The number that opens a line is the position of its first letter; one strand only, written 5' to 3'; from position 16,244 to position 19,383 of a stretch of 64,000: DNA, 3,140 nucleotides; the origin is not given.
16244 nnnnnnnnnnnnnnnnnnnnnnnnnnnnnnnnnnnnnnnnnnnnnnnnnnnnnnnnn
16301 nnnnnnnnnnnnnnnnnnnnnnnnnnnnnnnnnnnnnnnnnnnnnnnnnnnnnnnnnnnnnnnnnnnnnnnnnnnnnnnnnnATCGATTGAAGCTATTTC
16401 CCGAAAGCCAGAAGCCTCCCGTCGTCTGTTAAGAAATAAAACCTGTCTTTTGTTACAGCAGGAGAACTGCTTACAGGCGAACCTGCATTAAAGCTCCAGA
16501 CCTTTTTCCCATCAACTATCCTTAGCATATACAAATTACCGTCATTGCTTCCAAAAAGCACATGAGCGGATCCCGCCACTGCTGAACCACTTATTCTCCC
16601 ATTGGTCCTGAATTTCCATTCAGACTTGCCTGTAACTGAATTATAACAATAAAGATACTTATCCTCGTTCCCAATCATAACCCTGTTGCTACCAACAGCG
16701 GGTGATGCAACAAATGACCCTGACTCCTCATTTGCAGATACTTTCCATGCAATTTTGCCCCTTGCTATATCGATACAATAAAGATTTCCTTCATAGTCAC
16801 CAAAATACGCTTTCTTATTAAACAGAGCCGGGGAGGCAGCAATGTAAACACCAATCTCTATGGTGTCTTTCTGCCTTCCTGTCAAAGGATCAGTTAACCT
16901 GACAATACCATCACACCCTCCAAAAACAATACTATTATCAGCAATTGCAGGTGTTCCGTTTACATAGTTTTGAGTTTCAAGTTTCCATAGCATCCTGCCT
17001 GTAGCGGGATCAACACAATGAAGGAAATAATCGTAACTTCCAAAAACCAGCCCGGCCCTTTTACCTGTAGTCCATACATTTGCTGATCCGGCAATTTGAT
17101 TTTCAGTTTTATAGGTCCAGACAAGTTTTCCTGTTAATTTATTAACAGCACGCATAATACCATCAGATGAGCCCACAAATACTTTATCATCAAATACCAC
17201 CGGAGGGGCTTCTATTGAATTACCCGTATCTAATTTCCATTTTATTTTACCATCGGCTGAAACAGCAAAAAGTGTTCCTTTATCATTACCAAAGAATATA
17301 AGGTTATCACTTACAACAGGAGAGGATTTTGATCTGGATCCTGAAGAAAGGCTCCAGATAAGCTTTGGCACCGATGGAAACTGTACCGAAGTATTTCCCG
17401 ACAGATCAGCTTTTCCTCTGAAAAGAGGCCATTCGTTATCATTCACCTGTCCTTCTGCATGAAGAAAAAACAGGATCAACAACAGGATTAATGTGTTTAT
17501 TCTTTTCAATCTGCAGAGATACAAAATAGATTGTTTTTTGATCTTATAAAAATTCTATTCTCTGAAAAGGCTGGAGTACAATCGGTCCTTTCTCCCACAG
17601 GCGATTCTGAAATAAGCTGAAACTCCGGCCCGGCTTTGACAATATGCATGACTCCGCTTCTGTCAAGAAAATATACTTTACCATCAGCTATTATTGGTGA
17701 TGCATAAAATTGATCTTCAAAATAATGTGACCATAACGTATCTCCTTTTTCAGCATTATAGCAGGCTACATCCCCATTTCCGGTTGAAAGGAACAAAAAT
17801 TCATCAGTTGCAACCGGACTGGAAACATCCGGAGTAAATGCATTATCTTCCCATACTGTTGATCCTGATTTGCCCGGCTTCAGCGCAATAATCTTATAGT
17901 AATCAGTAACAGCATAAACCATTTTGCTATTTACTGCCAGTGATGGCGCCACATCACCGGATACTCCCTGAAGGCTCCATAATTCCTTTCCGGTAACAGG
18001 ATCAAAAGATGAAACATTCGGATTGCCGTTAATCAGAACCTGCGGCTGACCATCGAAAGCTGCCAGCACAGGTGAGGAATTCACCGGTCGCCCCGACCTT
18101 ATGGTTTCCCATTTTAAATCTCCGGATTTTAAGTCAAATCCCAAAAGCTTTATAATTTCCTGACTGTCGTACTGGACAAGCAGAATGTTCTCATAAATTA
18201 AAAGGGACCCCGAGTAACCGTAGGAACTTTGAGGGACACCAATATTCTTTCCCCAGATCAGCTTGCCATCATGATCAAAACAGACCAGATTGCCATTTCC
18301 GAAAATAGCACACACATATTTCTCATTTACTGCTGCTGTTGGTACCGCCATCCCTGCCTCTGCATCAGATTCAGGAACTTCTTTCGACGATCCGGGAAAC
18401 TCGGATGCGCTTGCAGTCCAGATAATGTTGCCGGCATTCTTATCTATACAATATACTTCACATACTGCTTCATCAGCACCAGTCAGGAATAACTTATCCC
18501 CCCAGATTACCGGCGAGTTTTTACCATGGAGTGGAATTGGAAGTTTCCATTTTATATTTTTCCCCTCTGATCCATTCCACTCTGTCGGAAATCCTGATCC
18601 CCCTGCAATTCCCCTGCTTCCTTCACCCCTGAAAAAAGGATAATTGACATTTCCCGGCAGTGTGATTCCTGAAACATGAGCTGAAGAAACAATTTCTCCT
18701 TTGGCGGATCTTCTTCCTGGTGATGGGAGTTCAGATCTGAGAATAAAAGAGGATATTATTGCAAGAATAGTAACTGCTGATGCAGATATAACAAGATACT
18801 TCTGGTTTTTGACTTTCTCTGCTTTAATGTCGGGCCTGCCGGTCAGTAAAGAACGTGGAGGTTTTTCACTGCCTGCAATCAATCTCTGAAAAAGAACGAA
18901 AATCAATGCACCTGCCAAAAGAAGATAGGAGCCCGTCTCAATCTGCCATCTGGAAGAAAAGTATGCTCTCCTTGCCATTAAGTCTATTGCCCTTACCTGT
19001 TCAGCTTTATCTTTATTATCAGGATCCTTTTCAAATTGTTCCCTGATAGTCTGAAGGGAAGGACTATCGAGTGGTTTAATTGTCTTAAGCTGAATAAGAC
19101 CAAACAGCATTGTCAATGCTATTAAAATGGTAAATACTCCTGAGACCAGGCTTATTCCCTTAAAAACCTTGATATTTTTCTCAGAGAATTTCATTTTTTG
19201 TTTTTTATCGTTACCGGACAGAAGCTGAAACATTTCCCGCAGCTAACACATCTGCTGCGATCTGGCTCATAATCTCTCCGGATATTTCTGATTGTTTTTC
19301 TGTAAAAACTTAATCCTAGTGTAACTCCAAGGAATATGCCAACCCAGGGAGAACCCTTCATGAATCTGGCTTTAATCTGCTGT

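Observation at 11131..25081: Eleven-gene coupled operon: beta-propeller paralogues around a NapG/NapH-type quinol-dehydrogenase module, with a GT4 and an ABC transporter but no recognisable terminal enzyme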

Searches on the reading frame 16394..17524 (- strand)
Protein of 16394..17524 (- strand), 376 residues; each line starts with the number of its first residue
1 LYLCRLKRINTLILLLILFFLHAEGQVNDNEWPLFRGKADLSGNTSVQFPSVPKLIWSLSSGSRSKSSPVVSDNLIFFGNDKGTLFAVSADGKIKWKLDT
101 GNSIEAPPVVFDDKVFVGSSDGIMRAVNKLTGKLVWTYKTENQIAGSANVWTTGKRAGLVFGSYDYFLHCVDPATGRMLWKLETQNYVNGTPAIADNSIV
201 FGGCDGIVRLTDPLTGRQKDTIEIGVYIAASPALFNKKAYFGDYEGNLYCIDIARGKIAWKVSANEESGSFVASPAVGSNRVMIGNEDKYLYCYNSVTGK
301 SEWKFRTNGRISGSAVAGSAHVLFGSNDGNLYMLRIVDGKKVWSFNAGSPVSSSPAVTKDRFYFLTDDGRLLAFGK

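Call 3: search_protein_families(library=pfam, proteins=[window:16394-17524:-], max_evalue=0.01)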
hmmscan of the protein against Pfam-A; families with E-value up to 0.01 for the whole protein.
window:16394-17524:- (376 aa): 9 families
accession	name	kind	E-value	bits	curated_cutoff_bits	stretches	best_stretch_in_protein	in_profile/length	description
PF13570.13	Beta-prop_ACSF4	-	3.3e-53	181.7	133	2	54-196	124-265/329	Beta-alanine-activating enzyme, beta-propeller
PF13360.13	PQQ_2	-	2e-40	139.3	27.6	4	205-344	2-143/233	Outer membrane protein assembly factor BamB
PF25292.1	Beta-prop_CGLA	-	5.2e-14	52.9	26.8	1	82-192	8-122/316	Lambda-carrageenase beta-propeller domain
PF01011.28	PQQ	-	1.1e-08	34.7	26.7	1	103-186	48-144/595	Glucose/ethanol/alcohol dehydrogenase, beta-propeller domain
PF25171.1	Beta-prop_WDR36-Utp21_1st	-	5.9e-05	23.1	80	0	108-140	116-148/266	WDR36/Utp21 first beta-propeller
PF24796.1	WDR55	-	6.5e-05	22.5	200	0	160-337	69-251/296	WDR55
PF25293.1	Beta-prop_EMC1_N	-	9.3e-05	22.6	34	0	91-186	50-149/219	EMC1 N-terminal beta-propeller domain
PF25172.1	Beta-prop_WDR3_2nd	-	0.00078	19.2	140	0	196-296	10-109/293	WDR3 second beta-propeller domain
PF24807.1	WD40_CDC20-Fz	-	0.0076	16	200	0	241-335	68-163/292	CDC20/Fizzy WD40 domain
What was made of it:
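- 16394..17524 (-): Gene H: Sec-signal soluble eight-bladed PQQ_2/BamB-like propeller (376 aa). It belongs to the universal core and is a candidate periplasmic partner of the ABC machine. Beta-prop_ACSF4 182 bits and PQQ_2 139 bits (call 3).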

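Call 6: search_protein_families(library=ncbifam, proteins=[window:16394-17524:-], max_evalue=0.01)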
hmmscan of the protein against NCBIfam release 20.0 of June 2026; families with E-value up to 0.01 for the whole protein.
window:16394-17524:- (376 aa): 8 families
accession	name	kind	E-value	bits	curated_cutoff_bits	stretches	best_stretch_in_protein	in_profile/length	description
TIGR03300.1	assembly_YfgL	equivalog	4.1e-42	144.2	285.2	3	56-181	88-215/377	outer membrane protein assembly factor BamB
NF053615.1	SerThrKinAfsKStmc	equivalog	1.2e-36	126.7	1300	3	229-367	657-792/809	protein serine/threonine kinase AfsK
NF008351.0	PRK11138.1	equivalog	1.8e-30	105.7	423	3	63-141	110-189/394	outer membrane protein assembly factor BamB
TIGR03075.1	PQQ_enz_alc_DH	subfamily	5.8e-21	74.7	480.05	3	101-202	58-171/530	PQQ-dependent dehydrogenase, methanol/ethanol family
TIGR04528.1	acido_non_PQQ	subfamily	5.3e-20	71.7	650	3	233-309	99-183/493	acido-empty-quinoprotein group A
NF041516.1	PA2928_fam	subfamily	5.5e-07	29.3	70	0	83-135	314-372/376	PA2928 family protein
TIGR03074.1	PQQ_membr_DH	subfamily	5.5e-06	24.5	832.65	0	100-145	201-246/783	membrane-bound PQQ-dependent dehydrogenase, glucose/quinate/shikimate family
NF050114.1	Rv3212_fam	equivalog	0.00022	20.6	150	0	105-152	66-111/393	Rv3212 family protein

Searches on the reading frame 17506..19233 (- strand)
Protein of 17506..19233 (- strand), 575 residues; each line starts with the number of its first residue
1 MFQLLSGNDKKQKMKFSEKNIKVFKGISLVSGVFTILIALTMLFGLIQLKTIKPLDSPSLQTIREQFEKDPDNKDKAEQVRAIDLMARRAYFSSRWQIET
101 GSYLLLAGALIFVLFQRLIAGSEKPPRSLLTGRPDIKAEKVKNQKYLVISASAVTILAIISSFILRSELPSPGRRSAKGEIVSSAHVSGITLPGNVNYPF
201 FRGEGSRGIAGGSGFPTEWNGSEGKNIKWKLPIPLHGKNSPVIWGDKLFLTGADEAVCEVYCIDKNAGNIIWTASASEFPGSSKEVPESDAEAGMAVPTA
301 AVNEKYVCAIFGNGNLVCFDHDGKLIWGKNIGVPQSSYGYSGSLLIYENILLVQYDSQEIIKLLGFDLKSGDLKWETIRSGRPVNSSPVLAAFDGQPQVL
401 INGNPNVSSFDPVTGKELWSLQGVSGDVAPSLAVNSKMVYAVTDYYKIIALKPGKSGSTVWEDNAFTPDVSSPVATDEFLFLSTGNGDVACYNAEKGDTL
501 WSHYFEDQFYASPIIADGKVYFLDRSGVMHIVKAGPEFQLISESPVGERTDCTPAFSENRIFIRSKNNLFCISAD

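Call 3: search_protein_families(library=pfam, proteins=[window:17506-19233:-], max_evalue=0.01)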
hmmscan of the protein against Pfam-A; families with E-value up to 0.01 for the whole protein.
window:17506-19233:- (575 aa): 3 families
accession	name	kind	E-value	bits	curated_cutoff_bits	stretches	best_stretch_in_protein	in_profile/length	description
PF13360.13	PQQ_2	-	1.5e-32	113.6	27.6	3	259-484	4-214/233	Outer membrane protein assembly factor BamB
PF13570.13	Beta-prop_ACSF4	-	1.7e-17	64.2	133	1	363-560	73-267/329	Beta-alanine-activating enzyme, beta-propeller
PF01011.28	PQQ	-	3.1e-05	23.3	26.7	0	471-504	51-84/595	Glucose/ethanol/alcohol dehydrogenase, beta-propeller domain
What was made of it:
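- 17506..19233 (-): Gene G: three-TM-anchored PQQ_2 propeller, the obligate partner of F. The probable true start is the ATG at 19194, which overlaps the stop codon of F. PQQ_2 114 bits (call 3).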

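Call 6: search_protein_families(library=ncbifam, proteins=[window:17506-19233:-], max_evalue=0.01)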
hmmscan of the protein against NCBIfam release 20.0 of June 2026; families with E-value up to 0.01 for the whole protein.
window:17506-19233:- (575 aa): 4 families
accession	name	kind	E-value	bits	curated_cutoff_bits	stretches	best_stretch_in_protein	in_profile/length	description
TIGR03300.1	assembly_YfgL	equivalog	4e-21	75.1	285.2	3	401-504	71-172/377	outer membrane protein assembly factor BamB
NF008351.0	PRK11138.1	equivalog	2.6e-12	45.9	423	1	407-503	81-186/394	outer membrane protein assembly factor BamB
TIGR03075.1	PQQ_enz_alc_DH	subfamily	6.5e-12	44.8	480.05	1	239-380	63-200/530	PQQ-dependent dehydrogenase, methanol/ethanol family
TIGR04528.1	acido_non_PQQ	subfamily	2.7e-08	33.1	650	0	455-526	409-484/493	acido-empty-quinoprotein group A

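Call 21: search_solved_structures(query=window:17506-19233:-, max_evalue=0.01)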
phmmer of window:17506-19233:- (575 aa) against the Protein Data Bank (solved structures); distinct sequences matched with E-value up to 0.01: 20.
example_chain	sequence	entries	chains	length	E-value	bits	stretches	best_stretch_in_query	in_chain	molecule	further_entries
7nri_B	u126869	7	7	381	5.7e-08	35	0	430-502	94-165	Outer membrane protein assembly factor BamB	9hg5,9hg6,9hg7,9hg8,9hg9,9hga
2yh3_A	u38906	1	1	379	6.8e-08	34.7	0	430-502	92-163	LIPOPROTEIN YFGL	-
6lyq_B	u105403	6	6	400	8e-08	34.5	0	430-502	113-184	Outer membrane protein assembly factor BamB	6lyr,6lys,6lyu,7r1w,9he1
5ayw_B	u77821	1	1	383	9.6e-08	34.2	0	430-502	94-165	Outer membrane protein assembly factor BamB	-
3q54_A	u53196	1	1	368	9.6e-08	34.2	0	404-530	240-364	Outer membrane assembly lipoprotein YfgL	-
5ljo_B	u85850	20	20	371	1e-07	34.1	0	404-530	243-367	Outer membrane protein assembly factor BamB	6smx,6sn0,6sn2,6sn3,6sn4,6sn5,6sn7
28jl_B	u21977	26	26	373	1e-07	34.1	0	430-502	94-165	Outer membrane protein assembly factor BamB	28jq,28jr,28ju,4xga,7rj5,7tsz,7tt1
8spr_B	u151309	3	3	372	1e-07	34.1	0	404-530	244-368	Outer membrane protein assembly factor BamB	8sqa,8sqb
3q7m_A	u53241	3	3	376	1.1e-07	34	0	430-502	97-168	Lipoprotein yfgL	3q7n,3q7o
3prw_A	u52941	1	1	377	1.1e-07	34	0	430-502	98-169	Lipoprotein yfgL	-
8adg_B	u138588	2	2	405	1.3e-07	33.8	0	430-502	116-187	Outer membrane protein assembly factor BamB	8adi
5d0o_B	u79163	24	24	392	1.4e-07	33.6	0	430-502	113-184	Outer membrane protein assembly factor BamB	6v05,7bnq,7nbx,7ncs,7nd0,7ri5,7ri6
3p1l_A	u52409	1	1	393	1.4e-07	33.6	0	430-502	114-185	Lipoprotein yfgL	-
8orr_AAA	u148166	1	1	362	4.9e-07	31.9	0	403-531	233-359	Outer membrane protein assembly factor BamB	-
7evf_AA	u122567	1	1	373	6.9e-07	31.4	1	321-530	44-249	PQQ_3 domain-containing protein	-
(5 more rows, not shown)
